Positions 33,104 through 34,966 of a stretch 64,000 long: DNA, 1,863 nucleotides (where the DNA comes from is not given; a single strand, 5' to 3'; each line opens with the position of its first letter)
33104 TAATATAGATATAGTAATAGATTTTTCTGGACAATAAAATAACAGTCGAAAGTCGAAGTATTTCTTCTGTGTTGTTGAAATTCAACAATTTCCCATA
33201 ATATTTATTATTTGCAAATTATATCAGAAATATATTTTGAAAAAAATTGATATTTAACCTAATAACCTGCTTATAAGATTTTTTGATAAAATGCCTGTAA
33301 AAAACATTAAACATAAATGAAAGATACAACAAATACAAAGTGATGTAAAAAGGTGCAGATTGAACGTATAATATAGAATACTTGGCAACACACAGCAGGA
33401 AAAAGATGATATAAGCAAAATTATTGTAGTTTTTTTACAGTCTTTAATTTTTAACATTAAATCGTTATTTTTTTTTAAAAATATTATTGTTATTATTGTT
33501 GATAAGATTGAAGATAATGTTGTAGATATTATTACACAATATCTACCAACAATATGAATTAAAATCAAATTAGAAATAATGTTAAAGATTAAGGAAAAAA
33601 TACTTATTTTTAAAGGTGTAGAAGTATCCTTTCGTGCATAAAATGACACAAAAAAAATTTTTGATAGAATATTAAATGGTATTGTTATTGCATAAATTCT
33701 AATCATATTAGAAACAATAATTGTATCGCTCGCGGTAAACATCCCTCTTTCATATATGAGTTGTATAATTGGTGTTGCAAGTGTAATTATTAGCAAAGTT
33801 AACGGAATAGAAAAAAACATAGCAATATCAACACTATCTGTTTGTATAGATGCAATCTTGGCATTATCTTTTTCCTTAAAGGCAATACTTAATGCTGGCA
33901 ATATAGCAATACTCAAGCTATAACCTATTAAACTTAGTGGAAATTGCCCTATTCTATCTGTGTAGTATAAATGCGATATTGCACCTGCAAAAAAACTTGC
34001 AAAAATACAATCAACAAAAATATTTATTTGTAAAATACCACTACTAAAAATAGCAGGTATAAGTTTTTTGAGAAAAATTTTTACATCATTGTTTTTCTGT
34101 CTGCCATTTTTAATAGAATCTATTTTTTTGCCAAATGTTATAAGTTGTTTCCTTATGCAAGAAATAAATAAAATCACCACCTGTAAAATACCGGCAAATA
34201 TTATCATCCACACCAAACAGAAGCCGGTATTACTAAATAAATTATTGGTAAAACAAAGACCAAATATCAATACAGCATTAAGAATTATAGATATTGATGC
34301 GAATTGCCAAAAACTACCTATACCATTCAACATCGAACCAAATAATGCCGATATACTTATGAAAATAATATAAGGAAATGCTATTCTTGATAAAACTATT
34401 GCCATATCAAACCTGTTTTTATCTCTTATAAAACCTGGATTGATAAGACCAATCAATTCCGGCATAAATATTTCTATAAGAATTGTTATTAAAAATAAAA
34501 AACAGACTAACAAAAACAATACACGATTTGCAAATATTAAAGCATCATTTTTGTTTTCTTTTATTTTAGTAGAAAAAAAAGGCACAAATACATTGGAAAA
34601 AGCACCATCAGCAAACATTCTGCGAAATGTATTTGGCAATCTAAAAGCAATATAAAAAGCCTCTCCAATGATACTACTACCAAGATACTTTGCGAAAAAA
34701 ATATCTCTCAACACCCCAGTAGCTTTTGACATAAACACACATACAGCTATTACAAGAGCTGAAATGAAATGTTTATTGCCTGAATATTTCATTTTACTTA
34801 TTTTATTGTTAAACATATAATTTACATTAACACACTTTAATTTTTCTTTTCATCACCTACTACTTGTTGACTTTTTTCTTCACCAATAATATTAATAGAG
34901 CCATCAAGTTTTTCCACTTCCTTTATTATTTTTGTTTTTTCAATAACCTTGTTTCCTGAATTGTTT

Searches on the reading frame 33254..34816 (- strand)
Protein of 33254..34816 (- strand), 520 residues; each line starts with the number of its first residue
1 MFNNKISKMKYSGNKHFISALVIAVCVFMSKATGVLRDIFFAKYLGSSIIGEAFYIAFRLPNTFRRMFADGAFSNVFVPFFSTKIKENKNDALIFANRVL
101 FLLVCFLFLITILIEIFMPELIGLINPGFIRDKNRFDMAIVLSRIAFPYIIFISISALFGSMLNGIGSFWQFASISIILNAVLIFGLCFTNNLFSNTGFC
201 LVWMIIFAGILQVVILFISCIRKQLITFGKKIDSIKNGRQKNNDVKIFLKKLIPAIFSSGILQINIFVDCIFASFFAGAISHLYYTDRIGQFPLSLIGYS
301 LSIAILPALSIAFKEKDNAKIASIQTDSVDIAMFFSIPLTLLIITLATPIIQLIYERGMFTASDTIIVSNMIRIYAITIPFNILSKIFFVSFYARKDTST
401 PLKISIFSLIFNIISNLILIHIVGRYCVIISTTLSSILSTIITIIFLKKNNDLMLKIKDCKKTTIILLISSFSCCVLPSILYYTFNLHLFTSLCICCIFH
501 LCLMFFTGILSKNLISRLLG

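Call 7: search_protein_families(library=pfam, proteins=[window:33254-34816:-])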
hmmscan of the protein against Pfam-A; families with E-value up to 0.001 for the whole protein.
window:33254-34816:- (520 aa): 2 families
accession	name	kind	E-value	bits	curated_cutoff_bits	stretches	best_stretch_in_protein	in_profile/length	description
PF03023.19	MurJ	-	4.9e-97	325.8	27.4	1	41-487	1-442/451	Lipid II flippase MurJ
PF01554.23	MatE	-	3e-05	24.2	24.9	1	294-417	41-160/161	MatE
